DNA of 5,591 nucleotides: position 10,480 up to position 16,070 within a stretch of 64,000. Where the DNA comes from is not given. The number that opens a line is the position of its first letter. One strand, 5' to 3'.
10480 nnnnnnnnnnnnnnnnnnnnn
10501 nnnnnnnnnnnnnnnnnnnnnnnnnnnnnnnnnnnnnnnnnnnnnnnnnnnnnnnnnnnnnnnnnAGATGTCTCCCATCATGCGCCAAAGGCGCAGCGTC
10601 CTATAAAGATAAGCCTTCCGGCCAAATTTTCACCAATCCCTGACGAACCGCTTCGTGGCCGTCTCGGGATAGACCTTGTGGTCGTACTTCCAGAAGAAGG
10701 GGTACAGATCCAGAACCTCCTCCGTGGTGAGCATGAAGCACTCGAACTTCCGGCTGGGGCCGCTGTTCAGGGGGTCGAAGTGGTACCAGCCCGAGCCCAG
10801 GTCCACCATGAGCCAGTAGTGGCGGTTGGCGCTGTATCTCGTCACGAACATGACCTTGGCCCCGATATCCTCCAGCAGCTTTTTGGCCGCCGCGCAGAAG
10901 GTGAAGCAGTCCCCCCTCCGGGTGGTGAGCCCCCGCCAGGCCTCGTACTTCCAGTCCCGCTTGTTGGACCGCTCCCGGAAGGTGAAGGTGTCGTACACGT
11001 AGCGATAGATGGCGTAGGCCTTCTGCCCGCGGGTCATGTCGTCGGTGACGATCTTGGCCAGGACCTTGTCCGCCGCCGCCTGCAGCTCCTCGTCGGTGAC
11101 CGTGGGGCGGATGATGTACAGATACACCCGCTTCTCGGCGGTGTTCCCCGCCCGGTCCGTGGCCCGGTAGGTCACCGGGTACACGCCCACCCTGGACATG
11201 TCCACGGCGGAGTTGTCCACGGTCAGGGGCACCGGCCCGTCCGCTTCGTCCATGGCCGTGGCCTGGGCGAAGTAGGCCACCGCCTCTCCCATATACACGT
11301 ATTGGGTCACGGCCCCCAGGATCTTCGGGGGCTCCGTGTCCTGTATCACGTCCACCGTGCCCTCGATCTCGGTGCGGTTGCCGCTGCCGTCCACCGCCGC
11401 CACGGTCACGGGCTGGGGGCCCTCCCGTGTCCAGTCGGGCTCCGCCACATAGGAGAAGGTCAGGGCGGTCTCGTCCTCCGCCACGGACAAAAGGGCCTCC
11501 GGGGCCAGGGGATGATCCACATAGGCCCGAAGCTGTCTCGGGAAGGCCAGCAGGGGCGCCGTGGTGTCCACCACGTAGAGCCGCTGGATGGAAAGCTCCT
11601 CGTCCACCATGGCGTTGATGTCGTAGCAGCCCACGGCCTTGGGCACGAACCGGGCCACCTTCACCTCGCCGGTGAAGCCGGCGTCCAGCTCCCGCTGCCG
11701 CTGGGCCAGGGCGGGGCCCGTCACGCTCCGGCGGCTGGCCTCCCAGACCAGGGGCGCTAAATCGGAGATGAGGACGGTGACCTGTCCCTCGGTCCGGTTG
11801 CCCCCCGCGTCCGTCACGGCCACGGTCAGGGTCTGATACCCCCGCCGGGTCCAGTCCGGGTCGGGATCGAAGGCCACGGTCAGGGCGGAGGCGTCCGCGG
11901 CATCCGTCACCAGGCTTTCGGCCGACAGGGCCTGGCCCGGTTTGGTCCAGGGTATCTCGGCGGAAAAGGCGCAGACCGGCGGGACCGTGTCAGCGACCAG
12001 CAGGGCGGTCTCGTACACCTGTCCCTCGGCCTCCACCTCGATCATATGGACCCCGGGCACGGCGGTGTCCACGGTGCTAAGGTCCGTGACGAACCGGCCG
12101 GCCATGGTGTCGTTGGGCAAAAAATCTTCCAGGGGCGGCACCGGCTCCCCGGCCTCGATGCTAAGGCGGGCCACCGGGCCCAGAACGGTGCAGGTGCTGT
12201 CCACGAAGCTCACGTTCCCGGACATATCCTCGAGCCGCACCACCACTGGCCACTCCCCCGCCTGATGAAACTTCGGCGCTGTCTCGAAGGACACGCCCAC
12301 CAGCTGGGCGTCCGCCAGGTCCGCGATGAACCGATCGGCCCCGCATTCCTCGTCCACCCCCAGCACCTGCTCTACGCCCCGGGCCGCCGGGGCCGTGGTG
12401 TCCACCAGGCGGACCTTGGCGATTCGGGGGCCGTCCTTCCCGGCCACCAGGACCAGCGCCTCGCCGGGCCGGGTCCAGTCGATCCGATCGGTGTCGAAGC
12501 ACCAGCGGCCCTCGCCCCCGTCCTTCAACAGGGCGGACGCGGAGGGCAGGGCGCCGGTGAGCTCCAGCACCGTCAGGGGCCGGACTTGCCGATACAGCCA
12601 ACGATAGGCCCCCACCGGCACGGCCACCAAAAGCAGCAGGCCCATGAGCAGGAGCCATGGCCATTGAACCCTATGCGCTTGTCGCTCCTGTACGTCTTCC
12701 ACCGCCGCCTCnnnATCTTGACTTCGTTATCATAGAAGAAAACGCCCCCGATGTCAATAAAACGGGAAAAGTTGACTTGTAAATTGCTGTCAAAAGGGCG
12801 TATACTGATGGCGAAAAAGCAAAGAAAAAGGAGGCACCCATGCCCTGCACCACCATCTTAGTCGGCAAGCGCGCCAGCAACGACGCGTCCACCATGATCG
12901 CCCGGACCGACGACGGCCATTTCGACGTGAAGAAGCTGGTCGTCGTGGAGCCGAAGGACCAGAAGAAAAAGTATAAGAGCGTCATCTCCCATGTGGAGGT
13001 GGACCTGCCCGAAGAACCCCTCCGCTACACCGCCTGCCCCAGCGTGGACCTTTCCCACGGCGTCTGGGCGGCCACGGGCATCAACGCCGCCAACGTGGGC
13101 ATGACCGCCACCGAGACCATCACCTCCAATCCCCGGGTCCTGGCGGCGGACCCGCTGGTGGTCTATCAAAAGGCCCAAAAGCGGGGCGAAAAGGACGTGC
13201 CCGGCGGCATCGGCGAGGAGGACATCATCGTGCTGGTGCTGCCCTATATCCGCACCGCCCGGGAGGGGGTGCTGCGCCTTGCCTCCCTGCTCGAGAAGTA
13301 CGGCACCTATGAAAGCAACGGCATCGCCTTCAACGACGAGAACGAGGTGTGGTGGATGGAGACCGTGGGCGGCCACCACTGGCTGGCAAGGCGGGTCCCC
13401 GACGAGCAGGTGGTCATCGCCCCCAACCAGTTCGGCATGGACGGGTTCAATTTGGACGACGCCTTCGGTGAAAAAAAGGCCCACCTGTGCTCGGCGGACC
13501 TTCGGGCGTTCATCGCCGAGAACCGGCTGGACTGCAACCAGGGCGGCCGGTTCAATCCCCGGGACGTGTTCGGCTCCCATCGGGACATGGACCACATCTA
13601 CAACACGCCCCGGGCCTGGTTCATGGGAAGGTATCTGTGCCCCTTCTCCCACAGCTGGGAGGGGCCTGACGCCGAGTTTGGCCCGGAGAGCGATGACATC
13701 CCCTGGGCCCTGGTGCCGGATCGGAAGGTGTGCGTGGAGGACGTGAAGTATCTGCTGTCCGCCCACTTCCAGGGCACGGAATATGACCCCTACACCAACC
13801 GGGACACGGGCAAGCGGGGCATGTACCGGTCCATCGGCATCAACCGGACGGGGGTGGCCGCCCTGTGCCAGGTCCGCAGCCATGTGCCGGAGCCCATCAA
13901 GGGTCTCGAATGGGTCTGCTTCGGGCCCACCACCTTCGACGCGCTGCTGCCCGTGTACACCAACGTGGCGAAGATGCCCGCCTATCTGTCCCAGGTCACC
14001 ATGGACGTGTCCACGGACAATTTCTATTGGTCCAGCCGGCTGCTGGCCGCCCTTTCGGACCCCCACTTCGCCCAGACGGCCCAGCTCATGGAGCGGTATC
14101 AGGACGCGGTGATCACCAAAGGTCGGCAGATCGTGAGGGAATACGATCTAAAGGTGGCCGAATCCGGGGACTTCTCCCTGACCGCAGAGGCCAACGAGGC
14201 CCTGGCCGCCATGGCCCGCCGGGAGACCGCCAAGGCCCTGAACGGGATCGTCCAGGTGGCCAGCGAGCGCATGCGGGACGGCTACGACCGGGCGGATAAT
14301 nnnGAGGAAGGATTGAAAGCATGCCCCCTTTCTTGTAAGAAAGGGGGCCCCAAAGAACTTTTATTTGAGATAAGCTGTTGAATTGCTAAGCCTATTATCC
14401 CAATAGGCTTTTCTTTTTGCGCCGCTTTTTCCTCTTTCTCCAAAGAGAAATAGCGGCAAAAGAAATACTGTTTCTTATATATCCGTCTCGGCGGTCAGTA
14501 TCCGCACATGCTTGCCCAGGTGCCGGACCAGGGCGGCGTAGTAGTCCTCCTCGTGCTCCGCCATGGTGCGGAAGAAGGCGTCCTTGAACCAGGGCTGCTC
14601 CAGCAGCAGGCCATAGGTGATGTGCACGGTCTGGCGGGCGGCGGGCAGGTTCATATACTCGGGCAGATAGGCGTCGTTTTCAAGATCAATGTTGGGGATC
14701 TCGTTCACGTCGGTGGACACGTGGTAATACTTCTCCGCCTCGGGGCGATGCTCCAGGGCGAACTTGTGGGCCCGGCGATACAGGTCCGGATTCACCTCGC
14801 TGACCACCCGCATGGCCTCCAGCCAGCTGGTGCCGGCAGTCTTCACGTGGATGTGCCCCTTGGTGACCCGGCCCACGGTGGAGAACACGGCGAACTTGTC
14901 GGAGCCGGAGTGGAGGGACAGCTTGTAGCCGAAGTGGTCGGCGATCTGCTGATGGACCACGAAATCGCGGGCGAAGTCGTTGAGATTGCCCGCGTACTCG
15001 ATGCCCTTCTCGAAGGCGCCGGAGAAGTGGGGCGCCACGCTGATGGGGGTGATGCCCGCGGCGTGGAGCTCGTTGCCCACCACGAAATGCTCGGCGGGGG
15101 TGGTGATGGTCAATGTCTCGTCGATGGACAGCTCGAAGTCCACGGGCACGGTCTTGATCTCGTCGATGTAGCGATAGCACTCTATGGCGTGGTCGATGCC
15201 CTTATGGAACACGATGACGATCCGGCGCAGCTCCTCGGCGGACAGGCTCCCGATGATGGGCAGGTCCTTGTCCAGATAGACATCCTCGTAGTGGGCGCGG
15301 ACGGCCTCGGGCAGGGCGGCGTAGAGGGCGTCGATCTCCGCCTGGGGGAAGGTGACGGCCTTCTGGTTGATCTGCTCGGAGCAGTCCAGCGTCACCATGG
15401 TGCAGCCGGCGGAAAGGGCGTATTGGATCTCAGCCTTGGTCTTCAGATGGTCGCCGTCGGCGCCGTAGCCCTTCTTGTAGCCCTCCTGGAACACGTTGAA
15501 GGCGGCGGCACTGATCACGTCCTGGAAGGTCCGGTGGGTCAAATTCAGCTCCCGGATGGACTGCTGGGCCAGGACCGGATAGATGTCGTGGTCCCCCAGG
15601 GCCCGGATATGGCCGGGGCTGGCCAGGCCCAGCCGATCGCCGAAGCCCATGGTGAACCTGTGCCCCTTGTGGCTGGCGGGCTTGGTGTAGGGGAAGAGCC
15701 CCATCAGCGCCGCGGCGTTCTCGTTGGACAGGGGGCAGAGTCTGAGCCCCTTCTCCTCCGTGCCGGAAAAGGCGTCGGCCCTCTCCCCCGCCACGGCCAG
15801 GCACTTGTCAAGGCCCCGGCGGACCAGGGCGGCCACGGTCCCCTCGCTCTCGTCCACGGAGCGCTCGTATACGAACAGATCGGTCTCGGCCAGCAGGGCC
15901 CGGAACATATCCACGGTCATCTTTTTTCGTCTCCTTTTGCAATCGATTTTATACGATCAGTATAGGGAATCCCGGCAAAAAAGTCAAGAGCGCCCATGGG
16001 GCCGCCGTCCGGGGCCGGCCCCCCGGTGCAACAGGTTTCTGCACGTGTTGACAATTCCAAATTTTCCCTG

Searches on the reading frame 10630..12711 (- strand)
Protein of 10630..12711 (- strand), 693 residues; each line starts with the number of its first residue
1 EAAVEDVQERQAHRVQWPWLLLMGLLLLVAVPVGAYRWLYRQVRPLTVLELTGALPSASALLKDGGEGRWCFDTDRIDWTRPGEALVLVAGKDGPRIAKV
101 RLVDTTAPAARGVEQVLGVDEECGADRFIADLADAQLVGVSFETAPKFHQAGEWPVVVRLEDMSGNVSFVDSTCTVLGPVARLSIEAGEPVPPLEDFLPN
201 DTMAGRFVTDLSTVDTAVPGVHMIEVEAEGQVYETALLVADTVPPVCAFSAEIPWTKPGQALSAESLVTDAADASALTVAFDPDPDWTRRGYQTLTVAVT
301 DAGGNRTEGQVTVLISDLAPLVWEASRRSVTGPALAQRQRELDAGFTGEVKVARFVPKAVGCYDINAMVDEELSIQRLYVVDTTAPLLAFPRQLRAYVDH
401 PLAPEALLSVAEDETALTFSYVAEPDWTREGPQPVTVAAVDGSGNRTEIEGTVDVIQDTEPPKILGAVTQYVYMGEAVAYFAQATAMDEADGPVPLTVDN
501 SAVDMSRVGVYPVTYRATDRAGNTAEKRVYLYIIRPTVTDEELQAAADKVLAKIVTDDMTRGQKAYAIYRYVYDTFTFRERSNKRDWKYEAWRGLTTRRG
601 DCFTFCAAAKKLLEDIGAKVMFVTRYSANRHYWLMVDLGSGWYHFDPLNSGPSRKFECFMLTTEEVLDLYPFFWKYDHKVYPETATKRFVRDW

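Call 19: search_protein_families(library=pfam, proteins=[window:10630-12711:-])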
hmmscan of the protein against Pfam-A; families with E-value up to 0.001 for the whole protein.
window:10630-12711:- (693 aa): 6 families
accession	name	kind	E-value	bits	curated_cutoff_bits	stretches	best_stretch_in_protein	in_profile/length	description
PF01841.26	Transglut_core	-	1.4e-10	41.8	23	1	551-647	4-108/108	Transglutaminase-like superfamily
PF02494.22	HYR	-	3.4e-08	34.2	21.7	0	457-526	1-74/81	HYR domain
PF19077.6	Big_13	-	3.5e-06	27.9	27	0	488-528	58-94/102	Bacterial Ig-like domain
PF16403.11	Bact_surface_Ig-like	-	3.7e-06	27.3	27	1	466-527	5-65/71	Bacterial surface protein, Ig-like domain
PF18981.6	InlK_D3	-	7e-05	23.3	25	0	491-527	31-68/75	Internalin K domain (D3/D4)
PF24107.1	DUF7382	-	0.00085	19.6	27.4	0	282-317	9-44/65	Domain of unknown function (DUF7382)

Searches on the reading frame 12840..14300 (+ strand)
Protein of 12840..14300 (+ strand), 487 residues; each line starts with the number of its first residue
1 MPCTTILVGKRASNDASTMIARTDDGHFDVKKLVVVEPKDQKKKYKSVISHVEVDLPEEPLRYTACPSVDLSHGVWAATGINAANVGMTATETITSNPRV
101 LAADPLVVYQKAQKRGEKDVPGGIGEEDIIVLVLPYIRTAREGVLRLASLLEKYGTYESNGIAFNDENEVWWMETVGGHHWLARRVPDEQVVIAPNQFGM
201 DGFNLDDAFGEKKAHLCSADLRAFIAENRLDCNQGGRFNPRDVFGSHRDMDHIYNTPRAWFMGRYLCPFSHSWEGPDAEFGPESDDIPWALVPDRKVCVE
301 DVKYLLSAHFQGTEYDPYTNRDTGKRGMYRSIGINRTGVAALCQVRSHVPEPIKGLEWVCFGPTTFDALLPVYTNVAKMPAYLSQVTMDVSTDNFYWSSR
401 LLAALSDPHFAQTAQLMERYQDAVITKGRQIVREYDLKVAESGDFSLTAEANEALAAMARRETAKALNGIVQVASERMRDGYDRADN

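Call 19: search_protein_families(library=pfam, proteins=[window:12840-14300:+])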
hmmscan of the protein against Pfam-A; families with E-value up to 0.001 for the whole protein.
window:12840-14300:+ (487 aa): 1 family
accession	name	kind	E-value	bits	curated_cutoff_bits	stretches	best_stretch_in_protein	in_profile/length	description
PF03577.20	Peptidase_C69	-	3e-155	517.6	23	1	3-422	2-401/402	Peptidase family C69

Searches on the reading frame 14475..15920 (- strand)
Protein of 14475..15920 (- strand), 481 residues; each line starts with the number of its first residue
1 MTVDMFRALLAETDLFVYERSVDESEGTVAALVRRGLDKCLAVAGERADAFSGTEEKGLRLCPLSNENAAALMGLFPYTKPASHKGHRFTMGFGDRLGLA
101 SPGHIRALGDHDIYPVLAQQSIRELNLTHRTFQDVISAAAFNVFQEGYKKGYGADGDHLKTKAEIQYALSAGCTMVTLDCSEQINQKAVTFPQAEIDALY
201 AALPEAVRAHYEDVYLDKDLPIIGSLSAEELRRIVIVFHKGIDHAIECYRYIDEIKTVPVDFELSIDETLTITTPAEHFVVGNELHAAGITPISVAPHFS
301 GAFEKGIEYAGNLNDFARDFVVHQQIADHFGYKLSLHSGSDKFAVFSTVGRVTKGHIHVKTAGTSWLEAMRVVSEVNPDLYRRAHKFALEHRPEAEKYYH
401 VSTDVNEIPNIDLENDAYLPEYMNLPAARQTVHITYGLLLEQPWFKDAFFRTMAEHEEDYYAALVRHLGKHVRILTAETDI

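Call 19: search_protein_families(library=pfam, proteins=[window:14475-15917:-])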
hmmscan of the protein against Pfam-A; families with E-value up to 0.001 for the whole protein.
window:14475-15917:- (480 aa): 1 family
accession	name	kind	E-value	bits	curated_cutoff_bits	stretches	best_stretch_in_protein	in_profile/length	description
PF16257.11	UxaE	-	2.5e-166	554.5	27.1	1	17-473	1-474/475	tagaturonate epimerase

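Call 33: find_encoding_contigs(protein=window:14475-15920:-, flank=10000, max_places=8)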
Protein window:14475-15920:- (481 aa): 1 contig read that carries it; 1 place shown.
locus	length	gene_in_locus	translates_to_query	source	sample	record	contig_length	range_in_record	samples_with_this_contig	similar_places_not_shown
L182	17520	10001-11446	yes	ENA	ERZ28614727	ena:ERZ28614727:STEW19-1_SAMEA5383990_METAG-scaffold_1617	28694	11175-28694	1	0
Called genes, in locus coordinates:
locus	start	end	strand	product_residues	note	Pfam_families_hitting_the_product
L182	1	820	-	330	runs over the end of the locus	PF00005:ABC_tran, PF13304:AAA_21 (weak), PF08352:oligo_HPY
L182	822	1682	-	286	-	PF00528:BPD_transp_1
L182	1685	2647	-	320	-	PF19300:BPD_transp_1_N, PF00528:BPD_transp_1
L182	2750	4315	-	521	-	PF00496:SBP_bac_5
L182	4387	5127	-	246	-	PF04199:Cyclase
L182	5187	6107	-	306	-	PF02558:ApbA, PF08546:ApbA_C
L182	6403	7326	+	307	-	PF13714:PEP_mutase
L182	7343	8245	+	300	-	PF13714:PEP_mutase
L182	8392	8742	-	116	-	PF02311:AraC_binding (weak), PF07883:Cupin_2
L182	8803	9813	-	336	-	PF00356:LacI, PF00532:Peripla_BP_1, PF13377:Peripla_BP_3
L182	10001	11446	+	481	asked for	PF16257:UxaE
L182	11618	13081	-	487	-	PF03577:Peptidase_C69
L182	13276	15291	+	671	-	PF02494:HYR (faint), PF19077:Big_13 (faint), PF01841:Transglut_core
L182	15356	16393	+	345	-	-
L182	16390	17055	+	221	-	-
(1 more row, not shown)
